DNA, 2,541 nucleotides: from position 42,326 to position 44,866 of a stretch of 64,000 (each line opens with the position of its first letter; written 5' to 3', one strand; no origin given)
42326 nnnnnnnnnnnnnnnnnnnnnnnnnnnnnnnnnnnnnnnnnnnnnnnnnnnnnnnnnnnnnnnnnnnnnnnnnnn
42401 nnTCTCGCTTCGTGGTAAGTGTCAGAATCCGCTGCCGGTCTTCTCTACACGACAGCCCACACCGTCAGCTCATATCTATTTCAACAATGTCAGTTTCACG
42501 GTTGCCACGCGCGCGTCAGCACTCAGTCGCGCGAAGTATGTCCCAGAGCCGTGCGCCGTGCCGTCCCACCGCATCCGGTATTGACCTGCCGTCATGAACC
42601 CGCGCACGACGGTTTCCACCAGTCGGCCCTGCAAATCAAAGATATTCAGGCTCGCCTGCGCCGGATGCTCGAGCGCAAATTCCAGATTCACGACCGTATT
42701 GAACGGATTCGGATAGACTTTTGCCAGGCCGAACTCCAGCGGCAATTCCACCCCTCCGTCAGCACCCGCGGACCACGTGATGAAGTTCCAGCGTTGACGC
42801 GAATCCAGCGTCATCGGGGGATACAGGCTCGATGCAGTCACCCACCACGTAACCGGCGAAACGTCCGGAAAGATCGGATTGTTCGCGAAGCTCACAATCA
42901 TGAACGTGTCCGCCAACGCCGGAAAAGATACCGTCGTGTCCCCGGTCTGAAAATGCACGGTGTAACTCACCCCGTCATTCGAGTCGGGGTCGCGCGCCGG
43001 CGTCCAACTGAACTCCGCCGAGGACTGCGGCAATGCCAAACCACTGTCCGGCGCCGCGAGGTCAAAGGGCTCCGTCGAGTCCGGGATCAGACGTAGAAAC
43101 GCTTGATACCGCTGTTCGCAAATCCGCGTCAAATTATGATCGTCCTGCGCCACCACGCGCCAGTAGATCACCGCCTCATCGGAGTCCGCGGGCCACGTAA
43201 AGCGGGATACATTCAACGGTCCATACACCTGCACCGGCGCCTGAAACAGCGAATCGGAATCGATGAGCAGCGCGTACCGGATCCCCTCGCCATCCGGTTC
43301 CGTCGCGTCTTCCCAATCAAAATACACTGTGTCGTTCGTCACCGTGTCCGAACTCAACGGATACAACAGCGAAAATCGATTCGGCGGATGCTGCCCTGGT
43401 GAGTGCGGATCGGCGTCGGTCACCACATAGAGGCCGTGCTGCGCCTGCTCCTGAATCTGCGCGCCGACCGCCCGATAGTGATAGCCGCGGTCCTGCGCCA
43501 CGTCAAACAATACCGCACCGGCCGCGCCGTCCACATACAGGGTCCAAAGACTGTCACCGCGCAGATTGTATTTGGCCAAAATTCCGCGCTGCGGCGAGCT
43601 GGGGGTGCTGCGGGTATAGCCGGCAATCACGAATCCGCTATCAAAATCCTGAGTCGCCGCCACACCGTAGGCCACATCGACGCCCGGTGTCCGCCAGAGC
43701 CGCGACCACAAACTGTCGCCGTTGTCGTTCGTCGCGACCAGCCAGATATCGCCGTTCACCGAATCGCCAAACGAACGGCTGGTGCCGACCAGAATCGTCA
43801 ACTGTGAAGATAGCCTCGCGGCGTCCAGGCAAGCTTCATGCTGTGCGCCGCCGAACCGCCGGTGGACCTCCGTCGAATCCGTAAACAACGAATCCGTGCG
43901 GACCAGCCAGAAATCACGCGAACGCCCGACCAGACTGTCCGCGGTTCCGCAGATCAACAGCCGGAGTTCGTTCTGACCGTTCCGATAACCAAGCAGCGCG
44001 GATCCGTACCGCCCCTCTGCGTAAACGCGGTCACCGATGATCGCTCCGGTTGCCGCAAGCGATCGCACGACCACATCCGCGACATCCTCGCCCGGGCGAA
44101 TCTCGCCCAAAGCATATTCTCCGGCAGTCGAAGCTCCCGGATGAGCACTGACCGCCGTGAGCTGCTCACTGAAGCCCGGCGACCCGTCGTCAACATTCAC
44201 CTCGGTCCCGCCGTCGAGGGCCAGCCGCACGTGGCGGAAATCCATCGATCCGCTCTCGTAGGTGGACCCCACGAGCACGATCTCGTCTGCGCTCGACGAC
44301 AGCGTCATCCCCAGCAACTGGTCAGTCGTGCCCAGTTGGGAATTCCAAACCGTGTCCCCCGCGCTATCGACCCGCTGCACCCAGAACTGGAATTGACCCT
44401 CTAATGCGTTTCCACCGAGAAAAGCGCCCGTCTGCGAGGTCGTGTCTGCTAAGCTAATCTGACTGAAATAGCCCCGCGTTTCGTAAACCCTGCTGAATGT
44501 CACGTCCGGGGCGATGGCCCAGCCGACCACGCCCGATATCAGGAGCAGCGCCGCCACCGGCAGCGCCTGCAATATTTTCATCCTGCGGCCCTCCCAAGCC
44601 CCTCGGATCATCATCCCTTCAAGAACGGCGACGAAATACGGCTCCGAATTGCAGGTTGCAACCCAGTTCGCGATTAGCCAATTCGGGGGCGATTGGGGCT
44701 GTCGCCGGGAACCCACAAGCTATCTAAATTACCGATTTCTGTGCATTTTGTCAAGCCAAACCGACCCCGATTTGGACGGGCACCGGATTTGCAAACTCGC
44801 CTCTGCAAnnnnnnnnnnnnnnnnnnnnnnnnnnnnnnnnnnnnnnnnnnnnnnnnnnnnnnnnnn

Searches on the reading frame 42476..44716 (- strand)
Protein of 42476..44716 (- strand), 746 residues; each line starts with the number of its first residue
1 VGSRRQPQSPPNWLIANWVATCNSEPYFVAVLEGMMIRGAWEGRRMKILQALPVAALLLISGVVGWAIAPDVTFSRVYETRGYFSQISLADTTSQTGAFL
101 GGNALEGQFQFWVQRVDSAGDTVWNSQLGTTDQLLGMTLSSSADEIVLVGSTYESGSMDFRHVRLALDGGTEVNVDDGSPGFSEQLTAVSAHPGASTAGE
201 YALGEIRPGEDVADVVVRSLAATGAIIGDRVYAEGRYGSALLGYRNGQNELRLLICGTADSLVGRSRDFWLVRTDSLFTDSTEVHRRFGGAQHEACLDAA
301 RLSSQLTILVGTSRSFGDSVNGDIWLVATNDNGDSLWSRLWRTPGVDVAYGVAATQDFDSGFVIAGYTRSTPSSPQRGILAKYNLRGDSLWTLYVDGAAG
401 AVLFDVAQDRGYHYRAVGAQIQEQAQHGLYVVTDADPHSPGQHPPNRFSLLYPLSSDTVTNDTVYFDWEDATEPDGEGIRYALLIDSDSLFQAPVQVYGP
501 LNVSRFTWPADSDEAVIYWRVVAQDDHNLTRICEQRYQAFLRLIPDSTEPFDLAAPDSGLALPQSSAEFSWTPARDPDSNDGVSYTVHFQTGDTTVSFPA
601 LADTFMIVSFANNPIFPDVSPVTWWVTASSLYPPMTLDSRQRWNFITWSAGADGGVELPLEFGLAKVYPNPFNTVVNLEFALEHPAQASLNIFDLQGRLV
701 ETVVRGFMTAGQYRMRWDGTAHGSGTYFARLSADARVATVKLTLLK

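Call 66: search_protein_families(library=pfam, proteins=[window:42476-44716:-], max_evalue=0.00001)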
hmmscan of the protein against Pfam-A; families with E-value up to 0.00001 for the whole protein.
window:42476-44716:- (746 aa): 3 families
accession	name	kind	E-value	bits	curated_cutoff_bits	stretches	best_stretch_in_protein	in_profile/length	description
PF18962.6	Por_Secre_tail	-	6e-07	30.1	27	1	667-742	1-73/75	Secretion system C-terminal sorting domain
PF13860.13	FlgD_ig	-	7.6e-07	29.5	27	1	676-722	12-59/79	FlgD Ig-like domain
PF14292.12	SusE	-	8.8e-07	29.5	25.2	0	549-600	12-67/106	SusE outer membrane protein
